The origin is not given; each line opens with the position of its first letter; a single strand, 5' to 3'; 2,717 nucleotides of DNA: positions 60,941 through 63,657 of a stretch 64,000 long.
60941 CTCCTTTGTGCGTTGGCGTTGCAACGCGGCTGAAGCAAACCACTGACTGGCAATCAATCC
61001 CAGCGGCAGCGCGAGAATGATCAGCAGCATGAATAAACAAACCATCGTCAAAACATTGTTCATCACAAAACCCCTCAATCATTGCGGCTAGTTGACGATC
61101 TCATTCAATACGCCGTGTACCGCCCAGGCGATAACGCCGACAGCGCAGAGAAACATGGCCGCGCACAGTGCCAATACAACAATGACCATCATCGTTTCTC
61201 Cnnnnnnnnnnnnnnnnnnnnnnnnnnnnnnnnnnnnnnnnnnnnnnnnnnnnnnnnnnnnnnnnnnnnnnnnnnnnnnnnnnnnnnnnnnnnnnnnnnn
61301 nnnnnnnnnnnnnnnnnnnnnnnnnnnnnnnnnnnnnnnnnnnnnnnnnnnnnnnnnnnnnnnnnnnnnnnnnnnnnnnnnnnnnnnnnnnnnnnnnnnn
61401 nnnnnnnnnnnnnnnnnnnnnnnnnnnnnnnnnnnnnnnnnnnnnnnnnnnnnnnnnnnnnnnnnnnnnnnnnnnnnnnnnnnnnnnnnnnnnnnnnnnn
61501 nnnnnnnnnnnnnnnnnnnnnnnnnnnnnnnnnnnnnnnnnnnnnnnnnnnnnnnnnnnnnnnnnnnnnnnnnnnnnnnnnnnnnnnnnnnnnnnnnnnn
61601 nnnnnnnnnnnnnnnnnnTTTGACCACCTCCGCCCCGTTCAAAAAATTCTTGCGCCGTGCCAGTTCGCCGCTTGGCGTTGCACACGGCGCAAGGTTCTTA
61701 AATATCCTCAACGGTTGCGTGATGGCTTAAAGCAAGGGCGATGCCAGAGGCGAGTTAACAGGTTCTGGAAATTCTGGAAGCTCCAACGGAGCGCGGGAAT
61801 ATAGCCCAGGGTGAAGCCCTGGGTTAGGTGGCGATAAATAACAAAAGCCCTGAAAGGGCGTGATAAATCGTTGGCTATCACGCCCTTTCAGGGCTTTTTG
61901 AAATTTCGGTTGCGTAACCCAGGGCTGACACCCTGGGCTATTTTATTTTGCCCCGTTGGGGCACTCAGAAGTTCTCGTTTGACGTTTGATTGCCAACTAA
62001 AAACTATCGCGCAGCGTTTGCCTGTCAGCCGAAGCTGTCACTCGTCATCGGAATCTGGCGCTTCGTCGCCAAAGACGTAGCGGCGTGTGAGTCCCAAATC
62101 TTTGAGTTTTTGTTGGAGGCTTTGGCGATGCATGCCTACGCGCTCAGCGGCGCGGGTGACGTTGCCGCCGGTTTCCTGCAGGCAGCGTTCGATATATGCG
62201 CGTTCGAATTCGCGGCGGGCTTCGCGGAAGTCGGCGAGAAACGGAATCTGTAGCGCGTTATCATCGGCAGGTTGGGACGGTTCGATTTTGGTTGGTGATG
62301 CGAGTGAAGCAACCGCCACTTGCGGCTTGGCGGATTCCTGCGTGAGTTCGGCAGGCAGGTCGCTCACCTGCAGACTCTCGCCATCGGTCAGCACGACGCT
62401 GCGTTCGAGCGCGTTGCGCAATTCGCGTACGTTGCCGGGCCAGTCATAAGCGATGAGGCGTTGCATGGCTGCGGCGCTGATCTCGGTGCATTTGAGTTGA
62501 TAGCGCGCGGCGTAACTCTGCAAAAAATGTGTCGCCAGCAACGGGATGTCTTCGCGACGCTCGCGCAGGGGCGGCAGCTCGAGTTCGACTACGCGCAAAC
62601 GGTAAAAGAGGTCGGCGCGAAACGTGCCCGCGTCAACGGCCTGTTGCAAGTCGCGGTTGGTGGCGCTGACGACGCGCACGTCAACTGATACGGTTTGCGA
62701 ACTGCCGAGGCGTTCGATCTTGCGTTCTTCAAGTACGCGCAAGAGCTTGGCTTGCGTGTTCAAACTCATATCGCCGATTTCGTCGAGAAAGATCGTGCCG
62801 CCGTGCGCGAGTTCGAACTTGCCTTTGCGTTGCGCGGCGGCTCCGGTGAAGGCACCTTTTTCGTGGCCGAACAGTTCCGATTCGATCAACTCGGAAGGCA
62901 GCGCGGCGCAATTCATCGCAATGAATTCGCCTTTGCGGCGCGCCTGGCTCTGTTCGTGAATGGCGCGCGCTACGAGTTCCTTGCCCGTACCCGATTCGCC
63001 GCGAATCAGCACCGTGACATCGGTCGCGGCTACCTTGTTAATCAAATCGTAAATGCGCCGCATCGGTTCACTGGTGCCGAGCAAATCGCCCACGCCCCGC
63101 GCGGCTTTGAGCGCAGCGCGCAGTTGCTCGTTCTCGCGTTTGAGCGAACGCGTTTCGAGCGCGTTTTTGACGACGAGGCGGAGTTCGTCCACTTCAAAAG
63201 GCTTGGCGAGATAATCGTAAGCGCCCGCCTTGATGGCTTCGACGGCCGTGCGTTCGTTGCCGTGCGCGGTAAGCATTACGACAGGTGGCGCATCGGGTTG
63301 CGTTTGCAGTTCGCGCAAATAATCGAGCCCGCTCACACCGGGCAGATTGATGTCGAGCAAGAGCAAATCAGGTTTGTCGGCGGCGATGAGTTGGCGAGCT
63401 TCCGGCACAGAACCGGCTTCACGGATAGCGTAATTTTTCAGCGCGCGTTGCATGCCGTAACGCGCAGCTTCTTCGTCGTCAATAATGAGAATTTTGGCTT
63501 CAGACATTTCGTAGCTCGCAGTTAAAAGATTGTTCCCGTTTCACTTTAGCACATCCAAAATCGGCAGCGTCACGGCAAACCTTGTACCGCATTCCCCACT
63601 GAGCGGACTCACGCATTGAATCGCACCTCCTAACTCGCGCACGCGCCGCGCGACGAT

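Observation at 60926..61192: Two unannotated hydrophobic micro-ORFs (34 and 45 aa) with translational coupling inside the sigma54 operon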

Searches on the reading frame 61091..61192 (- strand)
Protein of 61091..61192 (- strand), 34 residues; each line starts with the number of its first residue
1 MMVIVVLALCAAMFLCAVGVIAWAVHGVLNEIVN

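Call 5: search_protein_families(library=pfam, max_evalue=1, proteins=[window:61091-61192:-])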
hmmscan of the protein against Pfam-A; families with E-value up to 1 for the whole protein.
seq(34 aa): 1 family
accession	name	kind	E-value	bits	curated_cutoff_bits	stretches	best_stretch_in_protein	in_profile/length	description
PF07353.17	Uroplakin_II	-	0.75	9.7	20.4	1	1-23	151-172/179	Uroplakin II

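Call 6: search_protein_families(library=ncbifam, max_evalue=1, proteins=[window:61091-61192:-])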
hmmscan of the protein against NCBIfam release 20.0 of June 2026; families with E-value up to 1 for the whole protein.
seq(34 aa): 0 families

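Call 59: search_protein_families(library=padloc, max_evalue=0.1, proteins=[window:61091-61192:-])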
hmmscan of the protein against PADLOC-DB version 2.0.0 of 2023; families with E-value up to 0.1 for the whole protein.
seq(34 aa): 0 families

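Call 68: search_protein_families(library=pfam, alignment_id=A3, max_evalue=1)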
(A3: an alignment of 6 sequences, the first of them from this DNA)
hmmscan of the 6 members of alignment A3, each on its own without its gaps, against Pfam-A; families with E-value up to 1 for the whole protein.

A. member 1, seq(34 aa): 1 family
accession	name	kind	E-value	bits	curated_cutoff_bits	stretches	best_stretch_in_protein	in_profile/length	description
PF07353.17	Uroplakin_II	-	0.75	9.7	20.4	1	1-23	151-172/179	Uroplakin II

B. families by the number of members that match (of 6 scanned): 3 families
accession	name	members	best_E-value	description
PF20679.3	Hanta_Gn-B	1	0.12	Hantavirus glycoprotein Gn, base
PF19659.4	DUF6162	1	0.23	Family of unknown function (DUF6162)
PF07353.17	Uroplakin_II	1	0.75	Uroplakin II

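Call 71: search_protein_families(library=pfam, max_evalue=0.1, proteins=[L007:474-2558:+, L007:5540-6100:+, L007:6097-7524:+, L007:7684-8826:+])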
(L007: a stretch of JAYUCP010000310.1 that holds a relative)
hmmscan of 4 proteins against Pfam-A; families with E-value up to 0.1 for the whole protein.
L007:474-2558:+ (694 aa): 7 families
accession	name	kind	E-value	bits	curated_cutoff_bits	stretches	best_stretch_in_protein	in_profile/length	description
PF02518.31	HATPase_c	-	1e-22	81.1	26.4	1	584-689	4-110/111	Histidine kinase-, DNA gyrase B-, and HSP90-like ATPase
PF00512.31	HisKA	-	1.8e-12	47.5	26.9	1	474-535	2-62/66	His Kinase A (phospho-acceptor) domain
PF13185.12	GAF_2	-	7.2e-05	23.5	28.6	1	398-450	83-136/136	GAF domain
PF13581.12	HATPase_c_2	-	0.001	19.5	27.4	1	574-664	24-112/127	Histidine kinase-like ATPase domain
PF01590.32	GAF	-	0.01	16.8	22.4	1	368-449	57-133/133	GAF domain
PF13492.12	GAF_3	-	0.012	16.4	27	1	370-451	52-129/129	GAF domain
PF14501.12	HATPase_c_5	-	0.017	15.4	22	0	586-672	6-90/102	GHKL domain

L007:5540-6100:+ (186 aa): 2 families
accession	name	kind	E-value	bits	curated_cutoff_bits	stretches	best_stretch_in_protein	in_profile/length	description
PF23288.1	KOW6_SPT5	-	0.051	14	27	0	23-41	30-48/55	Transcription elongation factor SPT5, sixth KOW domain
PF21303.2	TetR_C_39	-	0.089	13.8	27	0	67-113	28-81/92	Tetracyclin repressor-like, C-terminal domain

L007:6097-7524:+ (475 aa): 1 family
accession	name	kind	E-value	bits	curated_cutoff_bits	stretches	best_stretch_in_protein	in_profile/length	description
PF01663.27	Phosphodiest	-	5.6e-06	26.6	23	1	169-247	158-241/342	Type I phosphodiesterase / nucleotide pyrophosphatase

L007:7684-8826:+ (380 aa): 1 family
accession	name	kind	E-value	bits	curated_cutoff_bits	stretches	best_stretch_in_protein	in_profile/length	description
PF04773.18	FecR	-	3.2e-11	44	24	1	69-165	1-96/97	FecR protein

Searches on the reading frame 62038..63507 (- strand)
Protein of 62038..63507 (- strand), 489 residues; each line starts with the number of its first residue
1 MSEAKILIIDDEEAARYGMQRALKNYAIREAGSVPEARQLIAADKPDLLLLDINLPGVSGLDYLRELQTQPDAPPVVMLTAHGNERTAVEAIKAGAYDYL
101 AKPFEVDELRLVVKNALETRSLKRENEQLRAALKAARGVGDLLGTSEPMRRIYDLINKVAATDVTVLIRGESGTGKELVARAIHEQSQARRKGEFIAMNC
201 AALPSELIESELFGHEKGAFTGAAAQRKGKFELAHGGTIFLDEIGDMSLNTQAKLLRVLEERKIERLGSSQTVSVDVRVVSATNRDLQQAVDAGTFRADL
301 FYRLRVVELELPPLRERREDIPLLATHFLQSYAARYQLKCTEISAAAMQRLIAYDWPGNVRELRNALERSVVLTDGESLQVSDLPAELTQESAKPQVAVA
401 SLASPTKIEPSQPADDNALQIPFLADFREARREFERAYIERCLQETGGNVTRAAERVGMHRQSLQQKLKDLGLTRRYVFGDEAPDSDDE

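Call 5: search_protein_families(library=pfam, max_evalue=1, proteins=[window:62038-63507:-])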
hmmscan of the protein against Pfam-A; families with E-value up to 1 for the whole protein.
window:62038-63507:- (489 aa): 20 families
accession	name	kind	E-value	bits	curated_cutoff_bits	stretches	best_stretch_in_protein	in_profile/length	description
PF00158.32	Sigma54_activat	-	7.7e-74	247.4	20.2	1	143-309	2-167/168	Sigma-54 interaction domain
PF25601.1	AAA_lid_14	-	2.3e-30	104.7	27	1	315-396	1-82/87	AAA+ ATPase lid domain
PF00072.30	Response_reg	-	5e-30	104.4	30.2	1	6-113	1-110/111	Response regulator receiver domain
PF14532.12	Sigma54_activ_2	-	6.4e-21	75.5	25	1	143-314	1-138/138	Sigma-54 interaction domain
PF02954.25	HTH_8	-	8.3e-14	51.5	22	1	431-470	2-41/42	Bacterial regulatory protein, Fis family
PF07728.20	AAA_5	-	6.2e-10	39.7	22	1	166-285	2-123/139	AAA domain (dynein-related subfamily)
PF01078.27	Mg_chelatase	-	3.6e-06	26.9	20.3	1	160-284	19-157/207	Magnesium chelatase, subunit ChlI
PF00004.35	AAA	-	4.8e-06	27.5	21.2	1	166-299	1-121/131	ATPase family associated with various cellular activities (AAA)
PF07726.17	AAA_3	-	0.00014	22.2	27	1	166-284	2-111/131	ATPase family associated with various cellular activities (AAA)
PF13556.12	HTH_30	-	0.00027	21.1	27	1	444-470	9-35/59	PucR C-terminal helix-turn-helix domain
PF13191.12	AAA_16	-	0.0019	19.1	32.6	1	147-219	7-85/167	AAA ATPase domain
PF07724.20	AAA_2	-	0.0078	16.7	27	1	164-266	4-106/166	AAA domain (Cdc48 subfamily)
PF00493.29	MCM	-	0.013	15.1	23.3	1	162-265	56-151/224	MCM P-loop domain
PF20030.5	bpMoxR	-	0.02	14.4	27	1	152-285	20-146/205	MoxR domain in the MoxR-vWA-beta-propeller ternary systems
PF13245.12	AAA_19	-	0.028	15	25.1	1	160-262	8-117/134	AAA domain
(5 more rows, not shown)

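Call 7: find_encoding_contigs(protein=window:62038-63507:-, flank=10000, max_places=6)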
Protein window:62038-63507:- (489 aa): no gene with exactly this product is on record in the collection.
